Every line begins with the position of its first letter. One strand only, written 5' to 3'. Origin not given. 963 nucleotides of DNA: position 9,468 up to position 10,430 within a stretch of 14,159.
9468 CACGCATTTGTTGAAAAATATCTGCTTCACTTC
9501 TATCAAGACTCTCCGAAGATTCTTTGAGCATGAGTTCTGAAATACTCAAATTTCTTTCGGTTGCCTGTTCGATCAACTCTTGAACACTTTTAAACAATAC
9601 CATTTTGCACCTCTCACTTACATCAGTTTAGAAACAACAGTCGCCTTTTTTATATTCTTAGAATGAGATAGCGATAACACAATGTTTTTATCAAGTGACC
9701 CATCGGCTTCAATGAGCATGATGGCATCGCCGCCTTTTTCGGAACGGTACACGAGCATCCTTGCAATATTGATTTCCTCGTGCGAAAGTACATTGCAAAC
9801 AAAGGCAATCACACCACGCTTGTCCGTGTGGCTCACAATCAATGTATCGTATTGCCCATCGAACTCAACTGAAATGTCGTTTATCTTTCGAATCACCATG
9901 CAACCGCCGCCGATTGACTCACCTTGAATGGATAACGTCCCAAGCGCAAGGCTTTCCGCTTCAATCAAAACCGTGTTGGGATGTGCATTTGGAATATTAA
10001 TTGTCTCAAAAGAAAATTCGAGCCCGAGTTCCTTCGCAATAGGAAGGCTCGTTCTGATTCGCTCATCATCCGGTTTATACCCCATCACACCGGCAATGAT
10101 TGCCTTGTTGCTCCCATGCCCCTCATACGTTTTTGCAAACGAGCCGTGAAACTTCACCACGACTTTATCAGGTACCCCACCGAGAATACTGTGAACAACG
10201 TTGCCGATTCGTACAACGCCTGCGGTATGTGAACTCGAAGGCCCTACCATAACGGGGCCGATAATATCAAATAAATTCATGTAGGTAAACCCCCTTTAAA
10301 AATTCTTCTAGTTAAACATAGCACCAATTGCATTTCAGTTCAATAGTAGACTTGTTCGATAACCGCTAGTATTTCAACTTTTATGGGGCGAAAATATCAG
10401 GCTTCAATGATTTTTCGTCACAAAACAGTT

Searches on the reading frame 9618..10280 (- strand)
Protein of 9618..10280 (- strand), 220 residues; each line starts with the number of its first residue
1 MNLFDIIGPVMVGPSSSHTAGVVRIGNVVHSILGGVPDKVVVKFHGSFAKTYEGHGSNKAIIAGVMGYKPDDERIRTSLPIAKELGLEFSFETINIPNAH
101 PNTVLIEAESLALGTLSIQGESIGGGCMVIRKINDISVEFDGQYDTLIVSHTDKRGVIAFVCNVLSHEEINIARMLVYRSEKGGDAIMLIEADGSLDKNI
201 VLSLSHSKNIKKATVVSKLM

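Call 5: search_protein_families(library=pfam, proteins=[window:9618-10280:-], max_evalue=0.01)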
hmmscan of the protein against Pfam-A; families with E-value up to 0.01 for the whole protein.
window:9618-10280:- (220 aa): 3 families
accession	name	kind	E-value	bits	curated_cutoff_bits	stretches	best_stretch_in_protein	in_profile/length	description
PF03315.21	SDH_beta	-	2.5e-13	51.1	26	1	9-77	7-80/155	Serine dehydratase beta chain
PF01842.31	ACT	-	4.4e-06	26.8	27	1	146-198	2-55/66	ACT domain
PF22629.2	ACT_AHAS_ss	-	5.9e-06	26.8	27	1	147-195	1-49/67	AHAS small subunit-like ACT domain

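Call 39: find_encoding_contigs(protein=window:9618-10280:-, flank=10000, max_places=6)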
Protein window:9618-10280:- (220 aa): no gene with exactly this product is on record in the collection.
